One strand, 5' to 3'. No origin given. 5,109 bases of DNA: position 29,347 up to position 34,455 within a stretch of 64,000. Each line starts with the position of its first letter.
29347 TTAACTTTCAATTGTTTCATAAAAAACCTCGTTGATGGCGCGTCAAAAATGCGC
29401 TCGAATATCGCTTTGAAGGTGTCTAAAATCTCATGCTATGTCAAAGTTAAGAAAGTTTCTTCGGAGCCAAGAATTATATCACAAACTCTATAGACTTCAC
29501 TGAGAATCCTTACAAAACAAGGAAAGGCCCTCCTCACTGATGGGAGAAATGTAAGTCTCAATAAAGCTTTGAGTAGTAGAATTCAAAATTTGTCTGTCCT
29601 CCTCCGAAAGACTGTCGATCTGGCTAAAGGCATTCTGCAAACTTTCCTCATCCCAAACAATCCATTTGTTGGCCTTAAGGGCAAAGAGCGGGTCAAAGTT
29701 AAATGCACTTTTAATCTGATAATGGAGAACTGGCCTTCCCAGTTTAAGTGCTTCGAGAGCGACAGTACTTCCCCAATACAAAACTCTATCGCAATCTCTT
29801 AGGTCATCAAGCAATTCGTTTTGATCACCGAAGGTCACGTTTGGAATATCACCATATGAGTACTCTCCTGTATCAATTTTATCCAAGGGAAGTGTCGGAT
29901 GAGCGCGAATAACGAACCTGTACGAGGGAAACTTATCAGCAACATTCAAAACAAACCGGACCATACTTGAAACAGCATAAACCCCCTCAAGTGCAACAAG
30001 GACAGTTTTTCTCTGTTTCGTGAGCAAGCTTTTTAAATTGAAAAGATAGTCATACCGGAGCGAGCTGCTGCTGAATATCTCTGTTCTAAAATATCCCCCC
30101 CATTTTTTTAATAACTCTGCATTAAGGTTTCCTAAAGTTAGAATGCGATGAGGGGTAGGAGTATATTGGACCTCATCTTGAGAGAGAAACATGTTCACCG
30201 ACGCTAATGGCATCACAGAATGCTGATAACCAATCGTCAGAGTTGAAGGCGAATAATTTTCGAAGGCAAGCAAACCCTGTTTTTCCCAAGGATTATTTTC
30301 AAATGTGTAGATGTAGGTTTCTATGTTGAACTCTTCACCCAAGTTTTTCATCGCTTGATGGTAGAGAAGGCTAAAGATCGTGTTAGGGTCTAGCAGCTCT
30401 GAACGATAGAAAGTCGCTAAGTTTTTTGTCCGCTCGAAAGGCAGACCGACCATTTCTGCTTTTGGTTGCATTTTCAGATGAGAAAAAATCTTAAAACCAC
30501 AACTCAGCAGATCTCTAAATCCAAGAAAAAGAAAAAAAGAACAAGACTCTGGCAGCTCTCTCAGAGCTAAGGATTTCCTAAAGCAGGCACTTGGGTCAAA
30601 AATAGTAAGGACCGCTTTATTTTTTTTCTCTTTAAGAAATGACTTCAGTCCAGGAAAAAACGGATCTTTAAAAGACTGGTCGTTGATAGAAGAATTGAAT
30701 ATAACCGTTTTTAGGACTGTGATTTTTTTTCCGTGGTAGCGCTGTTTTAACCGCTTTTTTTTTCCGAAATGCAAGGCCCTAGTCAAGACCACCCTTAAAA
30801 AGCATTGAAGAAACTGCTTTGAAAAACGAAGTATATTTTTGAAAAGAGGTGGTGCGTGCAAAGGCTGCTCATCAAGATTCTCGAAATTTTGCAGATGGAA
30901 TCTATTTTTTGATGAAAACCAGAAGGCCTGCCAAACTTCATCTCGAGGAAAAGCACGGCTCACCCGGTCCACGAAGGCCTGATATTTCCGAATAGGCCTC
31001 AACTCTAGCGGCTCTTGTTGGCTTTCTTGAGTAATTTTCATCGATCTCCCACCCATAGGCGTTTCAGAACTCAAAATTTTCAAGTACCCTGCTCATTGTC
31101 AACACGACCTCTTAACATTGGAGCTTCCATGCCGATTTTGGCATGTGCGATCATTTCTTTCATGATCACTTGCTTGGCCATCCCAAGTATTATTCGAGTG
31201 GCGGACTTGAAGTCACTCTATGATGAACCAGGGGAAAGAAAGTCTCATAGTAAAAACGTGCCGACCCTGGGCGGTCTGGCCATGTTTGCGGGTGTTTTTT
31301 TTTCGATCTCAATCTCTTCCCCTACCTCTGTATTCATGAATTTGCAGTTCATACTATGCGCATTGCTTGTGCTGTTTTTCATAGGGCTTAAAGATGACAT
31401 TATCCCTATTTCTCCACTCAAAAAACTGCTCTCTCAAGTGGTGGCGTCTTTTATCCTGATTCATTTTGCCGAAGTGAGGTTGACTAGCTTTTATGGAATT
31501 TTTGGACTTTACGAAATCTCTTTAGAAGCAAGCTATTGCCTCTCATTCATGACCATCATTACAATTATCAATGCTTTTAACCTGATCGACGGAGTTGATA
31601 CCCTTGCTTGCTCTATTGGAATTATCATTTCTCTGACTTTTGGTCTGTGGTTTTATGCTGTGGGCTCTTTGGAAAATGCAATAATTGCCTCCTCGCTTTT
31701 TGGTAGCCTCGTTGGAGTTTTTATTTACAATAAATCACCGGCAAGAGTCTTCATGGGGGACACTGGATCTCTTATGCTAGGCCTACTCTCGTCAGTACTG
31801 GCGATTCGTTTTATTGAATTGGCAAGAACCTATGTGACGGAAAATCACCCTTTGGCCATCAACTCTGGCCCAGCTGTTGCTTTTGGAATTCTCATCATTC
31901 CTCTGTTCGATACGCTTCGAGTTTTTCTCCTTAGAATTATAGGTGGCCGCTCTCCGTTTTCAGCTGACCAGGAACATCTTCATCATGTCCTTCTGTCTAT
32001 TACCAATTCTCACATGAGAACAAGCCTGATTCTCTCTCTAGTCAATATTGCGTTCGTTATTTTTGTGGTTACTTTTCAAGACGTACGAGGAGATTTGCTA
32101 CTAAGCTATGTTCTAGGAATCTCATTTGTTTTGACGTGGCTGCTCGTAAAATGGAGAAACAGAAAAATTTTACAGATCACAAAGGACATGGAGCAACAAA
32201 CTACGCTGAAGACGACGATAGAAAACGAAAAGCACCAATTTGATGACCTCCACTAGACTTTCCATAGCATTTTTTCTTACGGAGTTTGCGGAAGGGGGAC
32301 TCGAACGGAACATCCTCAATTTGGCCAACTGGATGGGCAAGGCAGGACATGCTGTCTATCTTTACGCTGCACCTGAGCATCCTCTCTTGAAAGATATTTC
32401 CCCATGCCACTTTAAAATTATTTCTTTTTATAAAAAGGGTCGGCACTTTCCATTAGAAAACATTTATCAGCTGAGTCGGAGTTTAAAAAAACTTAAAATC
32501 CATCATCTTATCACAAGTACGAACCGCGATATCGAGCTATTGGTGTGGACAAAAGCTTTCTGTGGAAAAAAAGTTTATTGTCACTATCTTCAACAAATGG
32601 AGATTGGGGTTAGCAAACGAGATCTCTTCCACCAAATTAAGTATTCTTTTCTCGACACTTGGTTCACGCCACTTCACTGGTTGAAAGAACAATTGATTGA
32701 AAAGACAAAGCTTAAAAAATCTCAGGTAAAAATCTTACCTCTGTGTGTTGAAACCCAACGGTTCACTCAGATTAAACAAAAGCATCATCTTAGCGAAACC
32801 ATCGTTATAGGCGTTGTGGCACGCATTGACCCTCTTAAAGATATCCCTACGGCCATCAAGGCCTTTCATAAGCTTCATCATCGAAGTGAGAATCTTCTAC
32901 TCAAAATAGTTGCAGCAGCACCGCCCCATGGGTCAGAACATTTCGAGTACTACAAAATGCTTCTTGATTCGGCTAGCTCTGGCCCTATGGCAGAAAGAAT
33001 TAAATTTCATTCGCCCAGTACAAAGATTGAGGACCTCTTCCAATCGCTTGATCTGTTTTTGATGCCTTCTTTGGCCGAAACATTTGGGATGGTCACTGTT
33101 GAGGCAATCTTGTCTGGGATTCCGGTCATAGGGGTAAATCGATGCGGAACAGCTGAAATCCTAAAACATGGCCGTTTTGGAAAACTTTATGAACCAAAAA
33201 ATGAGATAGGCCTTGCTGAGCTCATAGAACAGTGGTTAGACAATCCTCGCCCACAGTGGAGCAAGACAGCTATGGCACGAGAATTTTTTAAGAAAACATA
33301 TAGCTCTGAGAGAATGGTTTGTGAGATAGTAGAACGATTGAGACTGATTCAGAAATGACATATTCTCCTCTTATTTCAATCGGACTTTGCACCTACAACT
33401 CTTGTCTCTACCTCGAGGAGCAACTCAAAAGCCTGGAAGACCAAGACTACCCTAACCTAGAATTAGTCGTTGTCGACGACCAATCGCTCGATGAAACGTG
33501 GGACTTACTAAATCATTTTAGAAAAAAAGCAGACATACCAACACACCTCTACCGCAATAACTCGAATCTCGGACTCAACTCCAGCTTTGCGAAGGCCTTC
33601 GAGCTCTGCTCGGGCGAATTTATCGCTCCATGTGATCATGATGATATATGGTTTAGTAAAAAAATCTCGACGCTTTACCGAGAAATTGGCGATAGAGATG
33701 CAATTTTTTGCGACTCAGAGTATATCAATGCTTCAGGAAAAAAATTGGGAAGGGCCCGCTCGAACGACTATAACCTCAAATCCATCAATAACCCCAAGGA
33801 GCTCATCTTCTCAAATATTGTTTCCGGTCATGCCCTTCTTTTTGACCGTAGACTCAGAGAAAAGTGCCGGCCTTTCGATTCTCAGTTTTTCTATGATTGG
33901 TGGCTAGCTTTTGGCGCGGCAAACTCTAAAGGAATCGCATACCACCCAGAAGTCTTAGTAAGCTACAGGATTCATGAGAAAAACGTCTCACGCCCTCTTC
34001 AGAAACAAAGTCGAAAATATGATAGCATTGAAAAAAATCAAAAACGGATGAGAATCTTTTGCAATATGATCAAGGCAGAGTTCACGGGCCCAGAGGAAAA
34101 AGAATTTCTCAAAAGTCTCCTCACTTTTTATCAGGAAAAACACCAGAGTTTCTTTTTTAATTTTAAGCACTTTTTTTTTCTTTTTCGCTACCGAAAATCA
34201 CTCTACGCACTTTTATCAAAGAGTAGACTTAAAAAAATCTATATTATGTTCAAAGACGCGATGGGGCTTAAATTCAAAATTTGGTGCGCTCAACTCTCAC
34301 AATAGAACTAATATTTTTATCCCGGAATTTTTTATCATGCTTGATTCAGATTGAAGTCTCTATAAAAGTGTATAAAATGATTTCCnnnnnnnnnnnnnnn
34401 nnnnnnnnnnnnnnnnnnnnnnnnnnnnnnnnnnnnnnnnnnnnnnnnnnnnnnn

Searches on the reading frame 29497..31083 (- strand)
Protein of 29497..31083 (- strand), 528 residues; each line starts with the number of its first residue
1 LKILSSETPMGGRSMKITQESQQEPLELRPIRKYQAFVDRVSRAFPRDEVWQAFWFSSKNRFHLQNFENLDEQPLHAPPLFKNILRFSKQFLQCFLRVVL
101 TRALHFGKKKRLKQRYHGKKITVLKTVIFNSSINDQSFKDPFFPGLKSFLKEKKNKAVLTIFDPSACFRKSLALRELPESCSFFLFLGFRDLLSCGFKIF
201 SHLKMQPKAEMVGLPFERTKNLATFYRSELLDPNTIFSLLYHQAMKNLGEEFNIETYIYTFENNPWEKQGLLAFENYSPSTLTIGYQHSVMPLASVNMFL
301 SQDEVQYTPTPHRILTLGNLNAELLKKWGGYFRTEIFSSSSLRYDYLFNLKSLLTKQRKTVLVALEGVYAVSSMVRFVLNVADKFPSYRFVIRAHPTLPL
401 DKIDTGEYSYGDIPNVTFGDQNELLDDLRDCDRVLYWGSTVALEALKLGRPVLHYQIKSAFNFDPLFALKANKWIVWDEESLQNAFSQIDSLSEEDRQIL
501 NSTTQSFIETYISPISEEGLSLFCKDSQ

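Call 8: search_protein_families(library=pfam, proteins=[window:29497-31083:-], max_evalue=0.001)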
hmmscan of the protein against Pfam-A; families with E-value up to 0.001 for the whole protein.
window:29497-31083:- (528 aa): 0 families

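Call 46: search_solved_structures(query=A2, max_evalue=10)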
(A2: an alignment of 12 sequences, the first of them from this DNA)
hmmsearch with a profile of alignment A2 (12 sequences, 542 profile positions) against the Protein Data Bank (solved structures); distinct sequences matched with E-value up to 10: 1.
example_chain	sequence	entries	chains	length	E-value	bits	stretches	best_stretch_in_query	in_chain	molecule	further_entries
5djs_A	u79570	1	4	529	2.5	9.9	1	446-471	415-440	Tetratricopeptide TPR_2 repeat protein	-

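Call 47: search_protein_families(library=pfam, alignment_id=A2, max_evalue=1)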
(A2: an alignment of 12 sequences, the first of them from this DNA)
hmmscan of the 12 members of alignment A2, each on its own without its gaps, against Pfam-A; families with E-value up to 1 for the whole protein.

A. member 1, seq(528 aa): 0 families

B. families by the number of members that match (of 12 scanned): 8 families
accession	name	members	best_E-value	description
PF13439.12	Glyco_transf_4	1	0.0047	Glycosyltransferase Family 4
PF18001.7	Il13Ra_Ig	1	0.055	Interleukin-13 receptor subunit alpha Ig-like domain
PF05159.20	Capsule_synth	1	0.13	Capsule polysaccharide biosynthesis protein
PF16676.10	FOXO-TAD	1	0.17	Transactivation domain of FOXO protein family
PF06108.18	DUF952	1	0.17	Protein of unknown function (DUF952)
PF13692.12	Glyco_trans_1_4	1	0.2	Glycosyl transferases group 1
PF06722.18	EryCIII-like_C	1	0.28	Erythromycin biosynthesis protein CIII-like, C-terminal domain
PF02634.21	FdhD-NarQ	1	0.35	FdhD/NarQ family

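Call 53: find_homologous_proteins(query=window:29497-31083:-, max_evalue=0.00001)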
Query window:29497-31083:- (528 aa): 50 proteins with E <= 0.00001 among 8000 candidates.
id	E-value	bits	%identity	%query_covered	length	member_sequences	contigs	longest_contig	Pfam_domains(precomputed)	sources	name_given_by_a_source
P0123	0.0e+0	1172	100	97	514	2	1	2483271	-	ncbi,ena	-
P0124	1.1e-78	283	34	94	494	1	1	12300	-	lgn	-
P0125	1.3e-77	280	35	90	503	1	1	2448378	-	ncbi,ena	-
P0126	1.9e-74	269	35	90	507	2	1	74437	-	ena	-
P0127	1.1e-69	254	33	95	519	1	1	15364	-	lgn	-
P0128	2.2e-66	243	33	78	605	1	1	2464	-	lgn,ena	-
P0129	3.1e-66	242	33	92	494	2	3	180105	-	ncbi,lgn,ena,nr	ncbi:MAG: hypothetical protein CME71_12775 [Halobacteriovorax sp.]|nr:hypothetical protein [Halobact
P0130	9.6e-66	241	31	93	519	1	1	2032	-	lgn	-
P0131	7.8e-65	238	31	90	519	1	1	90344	-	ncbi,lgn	-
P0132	9.3e-63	231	32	90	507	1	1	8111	-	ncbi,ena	-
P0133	2.8e-62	229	32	79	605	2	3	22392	-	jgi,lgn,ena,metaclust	metaclust:\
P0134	7.5e-62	228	32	80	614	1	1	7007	-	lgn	-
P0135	8.9e-62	227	33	79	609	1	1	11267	-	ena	-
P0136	9.1e-61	224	33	78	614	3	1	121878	-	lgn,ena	-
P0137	1.4e-60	224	29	93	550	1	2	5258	-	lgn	-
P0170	8.6e-17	79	26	84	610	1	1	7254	-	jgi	jgi:surface carbohydrate biosynthesis protein (TIGR04326 family)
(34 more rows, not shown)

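Call 54: search_protein_families(library=ncbifam, proteins=[P0123, P0170], max_evalue=0.01)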
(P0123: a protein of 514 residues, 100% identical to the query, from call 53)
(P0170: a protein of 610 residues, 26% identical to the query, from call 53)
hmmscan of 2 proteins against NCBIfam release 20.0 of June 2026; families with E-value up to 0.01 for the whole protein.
P0123 (514 aa): 3 families
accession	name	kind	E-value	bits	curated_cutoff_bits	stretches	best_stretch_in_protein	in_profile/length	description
TIGR04326.1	O_ant_LIC13510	subfamily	1.4e-08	33.6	250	1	228-472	327-574/602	TIGR04326 family surface carbohydrate biosynthesis protein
TIGR04396.2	surf_polysacc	subfamily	2.7e-08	33.4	125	1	356-493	206-339/427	surface carbohydrate biosynthesis protein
NF046086.1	BFO_1060_trans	domain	1.4e-07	31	200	1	360-498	207-345/365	BFO_1060 family glycosyltransferase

P0170 (610 aa): 1 family
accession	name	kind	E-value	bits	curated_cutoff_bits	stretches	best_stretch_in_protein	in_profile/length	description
TIGR04326.1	O_ant_LIC13510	subfamily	1.3e-16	60.1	250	1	133-553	115-558/602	TIGR04326 family surface carbohydrate biosynthesis protein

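Call 62: predict_structure(alignment_id=A3)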
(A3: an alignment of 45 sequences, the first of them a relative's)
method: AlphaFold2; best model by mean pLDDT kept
length: 514 residues; sequences in the alignment: 45
mean_pLDDT: 91.6   pTM: 0.92
mean pLDDT of the five models: 91.6, 90.8, 90.5, 89.7, 89.6
residues with pLDDT >= 90: 406; 70-90: 81; 50-70: 22; < 50: 5
segments of 3 or more residues with pLDDT < 50: 1-4
pLDDT, mean of each block of 10 residues (from residue 1): 52 84 88 93 87 65 83 96 97 97 97 94 93 95 96 95 95 97 94 69 80 93 98 98 97 98 97 95 93 96 97 94 97 91 91 94 94 96 92 89 90 95 96 97 90 96 88 95 96 96 96 61
secondary structure, 60 per line:
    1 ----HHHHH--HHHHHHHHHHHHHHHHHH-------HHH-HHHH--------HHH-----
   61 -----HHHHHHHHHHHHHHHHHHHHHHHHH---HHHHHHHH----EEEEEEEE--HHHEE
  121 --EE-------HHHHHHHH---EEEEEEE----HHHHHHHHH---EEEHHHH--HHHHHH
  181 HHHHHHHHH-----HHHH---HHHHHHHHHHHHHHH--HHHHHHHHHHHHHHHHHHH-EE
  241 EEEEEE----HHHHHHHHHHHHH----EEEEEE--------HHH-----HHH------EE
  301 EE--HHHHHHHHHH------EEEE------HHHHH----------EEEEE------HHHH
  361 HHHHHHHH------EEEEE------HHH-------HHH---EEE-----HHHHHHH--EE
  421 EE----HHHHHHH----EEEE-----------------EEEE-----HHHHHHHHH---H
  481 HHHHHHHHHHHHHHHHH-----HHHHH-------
elements in order: H5-9 H12-29 H41-44 H66-90 H94-101 E106-113 H132-139 E143-149 H154-162 E166-168 H169-172 H175-189 H195-198 H202-216 H219-237 E239-246 H251-263 E268-273 E299-302 H305-314 E321-324 H331-335 E346-350 H357-368 E375-379 E402-404 H410-416 E419-422 H427-433 E438-441 E459-462 H468-476 H480-497 H503-507

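Call 64: fold_search(model_id=the predicted structure, library=pdb)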
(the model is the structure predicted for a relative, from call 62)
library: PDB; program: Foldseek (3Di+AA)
matches with E <= 10: 1341; with E <= 0.001: 273
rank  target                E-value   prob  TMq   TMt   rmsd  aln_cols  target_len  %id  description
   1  4amb_B                9.9e-08  1.00  0.41  0.53   8.2       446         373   13  Crystal structure of the glycosyltransferase SnogD from Streptomyces nogalater (released 2012-09-05)
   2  7xx4_B                1.2e-07  1.00  0.42  0.52   9.7       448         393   13  designed glycosyltransferase (released 2023-06-14)
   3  4fkz_A                1.5e-07  1.00  0.43  0.55   7.9       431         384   11  Crystal structure of Bacillus subtilis UDP-GlcNAc 2-epimerase in complex with UDP-GlcNAc and UDP (released 2013-05-08)
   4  6j31_A                1.8e-07  1.00  0.39  0.49  10.7       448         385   13  Crystal Structure Analysis of the Glycotransferase of kitacinnamycin (released 2020-01-15)
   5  9cm8_B                2.3e-07  1.00  0.45  0.59   7.7       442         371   12  UDP-GlcNAc 2-epimerase MnaA of Paenibacillus alvei (released 2024-10-02)
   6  4fkz_B                3.0e-07  1.00  0.44  0.57   7.9       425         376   11  Crystal structure of Bacillus subtilis UDP-GlcNAc 2-epimerase in complex with UDP-GlcNAc and UDP (released 2013-05-08)
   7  6j32_C                3.0e-07  1.00  0.37  0.47  10.1       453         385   13  Crystal Structure Analysis of the Glycotransferase of kitacinnamycin (released 2020-01-15)
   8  3otg                  3.5e-07  1.00  0.44  0.55   8.4       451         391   13  Crystal Structure of CalG1, Calicheamicin Glycostyltransferase, TDP bound form (released 2010-12-15)
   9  3oti_A                3.7e-07  1.00  0.42  0.54   9.8       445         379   12  Crystal Structure of CalG3, Calicheamicin Glycostyltransferase, TDP and calicheamicin T0 bound form (released 2010-12-15)
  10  7xx4_A                3.7e-07  1.00  0.42  0.52   9.5       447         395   12  designed glycosyltransferase (released 2023-06-14)
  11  8dqd                  3.7e-07  1.00  0.42  0.54   8.0       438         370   12  Structure of the Campylobacter concisus glycosyltransferase PglA (released 2024-01-17)
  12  3oth_B                4.4e-07  1.00  0.43  0.53   8.6       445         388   14  Crystal Structure of CalG1, Calicheamicin Glycostyltransferase, TDP and calicheamicin alpha3I bound form (released 2010-12-15)
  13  2iyf_B                4.4e-07  1.00  0.41  0.51   9.0       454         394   13  The crystal structure of macrolide glycosyltransferases: A blueprint for antibiotic engineering (released 2007-03-27)
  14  5du2_A                5.4e-07  1.00  0.31  0.40  12.3       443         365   12  Structural analysis of EspG2 glycosyltransferase (released 2015-10-14)
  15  8sfy                  6.3e-07  1.00  0.40  0.46   9.6       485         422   12  Crystal structure of TuUGT202A2 (Tetur22g00270) in complex with UDP-glucose (released 2023-09-13)
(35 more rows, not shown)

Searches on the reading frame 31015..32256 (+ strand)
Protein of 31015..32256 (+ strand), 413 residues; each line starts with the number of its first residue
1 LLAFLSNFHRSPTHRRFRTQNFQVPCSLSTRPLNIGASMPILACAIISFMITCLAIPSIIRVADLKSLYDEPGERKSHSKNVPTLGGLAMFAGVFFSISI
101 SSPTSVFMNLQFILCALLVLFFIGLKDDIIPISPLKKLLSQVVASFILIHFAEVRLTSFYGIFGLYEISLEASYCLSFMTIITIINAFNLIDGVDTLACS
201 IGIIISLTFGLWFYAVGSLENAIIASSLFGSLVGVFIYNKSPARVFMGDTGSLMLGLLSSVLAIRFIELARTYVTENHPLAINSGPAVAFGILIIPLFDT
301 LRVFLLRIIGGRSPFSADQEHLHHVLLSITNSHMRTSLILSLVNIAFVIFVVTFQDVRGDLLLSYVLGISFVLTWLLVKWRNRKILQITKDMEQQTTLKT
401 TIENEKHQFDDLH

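Call 8: search_protein_families(library=pfam, proteins=[window:31015-32256:+], max_evalue=0.001)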
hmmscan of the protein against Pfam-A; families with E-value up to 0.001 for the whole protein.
window:31015-32256:+ (413 aa): 1 family
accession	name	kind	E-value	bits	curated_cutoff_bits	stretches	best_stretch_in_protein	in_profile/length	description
PF00953.26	Glycos_transf_4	-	1.9e-35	122.6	27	1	112-266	3-159/160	Glycosyl transferase family 4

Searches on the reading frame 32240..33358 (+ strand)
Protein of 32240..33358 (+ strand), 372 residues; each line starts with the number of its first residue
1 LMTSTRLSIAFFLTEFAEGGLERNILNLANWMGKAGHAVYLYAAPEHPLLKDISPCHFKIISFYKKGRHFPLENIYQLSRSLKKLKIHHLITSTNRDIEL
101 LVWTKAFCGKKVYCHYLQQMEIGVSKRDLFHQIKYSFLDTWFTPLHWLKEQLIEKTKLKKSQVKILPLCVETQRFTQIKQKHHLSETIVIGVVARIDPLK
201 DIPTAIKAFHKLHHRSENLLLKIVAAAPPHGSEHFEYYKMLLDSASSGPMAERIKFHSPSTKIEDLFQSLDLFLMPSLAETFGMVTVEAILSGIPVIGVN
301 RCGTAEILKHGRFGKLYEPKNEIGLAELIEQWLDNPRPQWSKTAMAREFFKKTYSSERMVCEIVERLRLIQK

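Call 8: search_protein_families(library=pfam, proteins=[window:32240-33358:+], max_evalue=0.001)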
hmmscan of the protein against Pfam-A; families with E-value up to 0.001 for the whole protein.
window:32240-33358:+ (372 aa): 4 families
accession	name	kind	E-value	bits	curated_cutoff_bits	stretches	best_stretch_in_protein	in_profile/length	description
PF00534.26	Glycos_transf_1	-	7.8e-26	91.1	26.4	1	177-339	4-164/172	Glycosyl transferases group 1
PF13692.12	Glyco_trans_1_4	-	4.1e-19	69.7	27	1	189-335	3-142/142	Glycosyl transferases group 1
PF20706.3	GT4-conflict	-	2.6e-15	56.7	26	1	179-311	189-323/385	Family 4 Glycosyltransferase in conflict systems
PF13439.12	Glyco_transf_4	-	7.3e-07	29.8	28.5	1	19-174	2-170/170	Glycosyltransferase Family 4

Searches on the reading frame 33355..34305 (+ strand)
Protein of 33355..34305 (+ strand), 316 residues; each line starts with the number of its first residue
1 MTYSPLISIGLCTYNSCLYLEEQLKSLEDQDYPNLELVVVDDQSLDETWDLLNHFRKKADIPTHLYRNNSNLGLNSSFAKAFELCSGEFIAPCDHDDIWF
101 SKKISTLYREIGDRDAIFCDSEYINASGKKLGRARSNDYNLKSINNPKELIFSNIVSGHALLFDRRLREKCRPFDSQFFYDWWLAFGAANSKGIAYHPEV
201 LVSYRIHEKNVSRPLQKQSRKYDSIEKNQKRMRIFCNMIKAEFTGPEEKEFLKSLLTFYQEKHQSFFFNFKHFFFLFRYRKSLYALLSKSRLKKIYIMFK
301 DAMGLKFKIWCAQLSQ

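Call 8: search_protein_families(library=pfam, proteins=[window:33355-34305:+], max_evalue=0.001)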
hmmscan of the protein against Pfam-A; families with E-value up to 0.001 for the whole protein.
window:33355-34305:+ (316 aa): 3 families
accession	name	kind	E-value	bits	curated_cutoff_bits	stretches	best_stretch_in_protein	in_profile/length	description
PF00535.33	Glycos_transf_2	-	9e-25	88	23.3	1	8-167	1-163/168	Glycosyl transferase family 2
PF13641.12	Glyco_tranf_2_3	-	8.9e-05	23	27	1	8-100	4-100/230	Glycosyltransferase like family 2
PF10111.15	Glyco_tranf_2_2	-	0.00034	20.6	27.3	1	16-105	11-100/276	Glycosyltransferase like family 2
